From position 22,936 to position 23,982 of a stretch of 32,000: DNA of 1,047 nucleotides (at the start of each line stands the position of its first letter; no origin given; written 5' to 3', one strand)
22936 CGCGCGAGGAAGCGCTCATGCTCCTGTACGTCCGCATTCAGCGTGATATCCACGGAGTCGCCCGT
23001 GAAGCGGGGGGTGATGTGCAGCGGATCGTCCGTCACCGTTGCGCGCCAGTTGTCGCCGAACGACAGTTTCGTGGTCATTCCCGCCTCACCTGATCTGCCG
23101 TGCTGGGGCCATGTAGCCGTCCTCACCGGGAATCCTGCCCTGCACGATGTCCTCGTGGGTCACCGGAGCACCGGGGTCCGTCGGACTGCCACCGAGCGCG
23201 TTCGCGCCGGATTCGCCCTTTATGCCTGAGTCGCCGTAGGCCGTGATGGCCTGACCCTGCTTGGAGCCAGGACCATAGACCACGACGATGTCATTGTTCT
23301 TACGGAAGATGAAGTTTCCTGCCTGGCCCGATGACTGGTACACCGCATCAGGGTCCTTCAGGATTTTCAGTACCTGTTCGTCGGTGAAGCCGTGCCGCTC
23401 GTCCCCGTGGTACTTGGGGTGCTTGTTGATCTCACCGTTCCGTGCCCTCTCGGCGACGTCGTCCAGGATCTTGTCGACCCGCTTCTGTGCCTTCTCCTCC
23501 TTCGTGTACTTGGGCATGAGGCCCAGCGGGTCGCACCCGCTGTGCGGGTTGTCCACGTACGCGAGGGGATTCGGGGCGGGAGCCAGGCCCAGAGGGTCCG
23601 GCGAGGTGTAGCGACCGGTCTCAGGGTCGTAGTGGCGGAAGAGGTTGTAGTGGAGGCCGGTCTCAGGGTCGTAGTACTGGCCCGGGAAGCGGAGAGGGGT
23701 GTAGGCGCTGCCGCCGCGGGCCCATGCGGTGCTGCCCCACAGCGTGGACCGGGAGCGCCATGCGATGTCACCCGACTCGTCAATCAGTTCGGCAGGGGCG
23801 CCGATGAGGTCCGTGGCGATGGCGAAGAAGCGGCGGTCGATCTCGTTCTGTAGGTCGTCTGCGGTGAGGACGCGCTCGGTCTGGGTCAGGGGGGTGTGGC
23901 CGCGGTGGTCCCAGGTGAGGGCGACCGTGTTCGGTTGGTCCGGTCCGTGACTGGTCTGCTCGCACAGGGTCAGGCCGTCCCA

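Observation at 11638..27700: A near-identical inverted repeat of about 1 kb brackets about 14 kb, forming a potential invertible toxin-switching segment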

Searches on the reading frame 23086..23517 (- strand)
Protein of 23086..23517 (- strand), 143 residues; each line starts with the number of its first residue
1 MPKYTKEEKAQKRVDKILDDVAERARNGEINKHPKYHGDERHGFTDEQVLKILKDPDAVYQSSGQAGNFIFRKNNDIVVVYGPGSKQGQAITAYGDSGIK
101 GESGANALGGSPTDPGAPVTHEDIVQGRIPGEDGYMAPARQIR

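Call 62: search_solved_structures(query=window:23086-23517:-, max_evalue=1)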
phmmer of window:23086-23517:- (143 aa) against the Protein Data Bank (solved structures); distinct sequences matched with E-value up to 1: 2.
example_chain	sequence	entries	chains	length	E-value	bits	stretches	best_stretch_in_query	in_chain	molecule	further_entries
1t3v_A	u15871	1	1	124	0.29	14.4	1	54-105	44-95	conserved hypothetical protein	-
1o13_A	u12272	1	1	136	0.34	14.1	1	54-105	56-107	probable NifB protein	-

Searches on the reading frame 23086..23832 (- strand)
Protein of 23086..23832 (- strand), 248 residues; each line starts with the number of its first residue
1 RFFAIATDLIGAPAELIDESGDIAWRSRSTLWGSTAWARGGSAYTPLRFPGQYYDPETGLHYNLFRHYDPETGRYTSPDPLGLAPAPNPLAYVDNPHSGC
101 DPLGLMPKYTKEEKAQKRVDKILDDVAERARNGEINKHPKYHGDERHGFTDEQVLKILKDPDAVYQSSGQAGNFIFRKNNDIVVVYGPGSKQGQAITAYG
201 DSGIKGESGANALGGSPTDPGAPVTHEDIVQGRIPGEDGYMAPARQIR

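Call 35: search_protein_families(library=pfam, proteins=[window:23086-23832:-], max_evalue=5)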
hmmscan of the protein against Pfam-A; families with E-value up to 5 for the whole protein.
window:23086-23832:- (248 aa): 5 families
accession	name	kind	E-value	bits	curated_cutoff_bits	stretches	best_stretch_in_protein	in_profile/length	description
PF03527.20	RHS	-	2.4e-08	34.1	27.9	1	7-35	6-34/38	RHS protein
PF17780.6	OCRE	-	0.011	16.2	24.7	1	51-77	12-40/52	OCRE domain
PF08265.16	YL1_C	-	0.074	13.3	22.6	1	49-62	7-20/29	YL1 nuclear protein C-terminal domain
PF05965.19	FYRC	-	0.2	12.3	21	1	113-162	19-71/84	F/Y rich C-terminus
PF15232.11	DUF4585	-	0.36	11.4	27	1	51-76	16-41/73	Domain of unknown function (DUF4585)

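Call 36: search_protein_families(library=ncbifam, proteins=[window:23086-23832:-], max_evalue=1)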
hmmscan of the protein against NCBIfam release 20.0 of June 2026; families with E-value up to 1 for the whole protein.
window:23086-23832:- (248 aa): 2 families
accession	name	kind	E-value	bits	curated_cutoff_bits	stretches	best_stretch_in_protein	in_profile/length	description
TIGR03696.1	Rhs_assc_core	domain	4.2e-22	78.4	32.5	1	31-105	3-76/76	RHS repeat-associated core domain-containing protein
NF041261.1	RHS_core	equivalog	2e-16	59.1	2000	1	8-105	1163-1261/1261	RHS element core protein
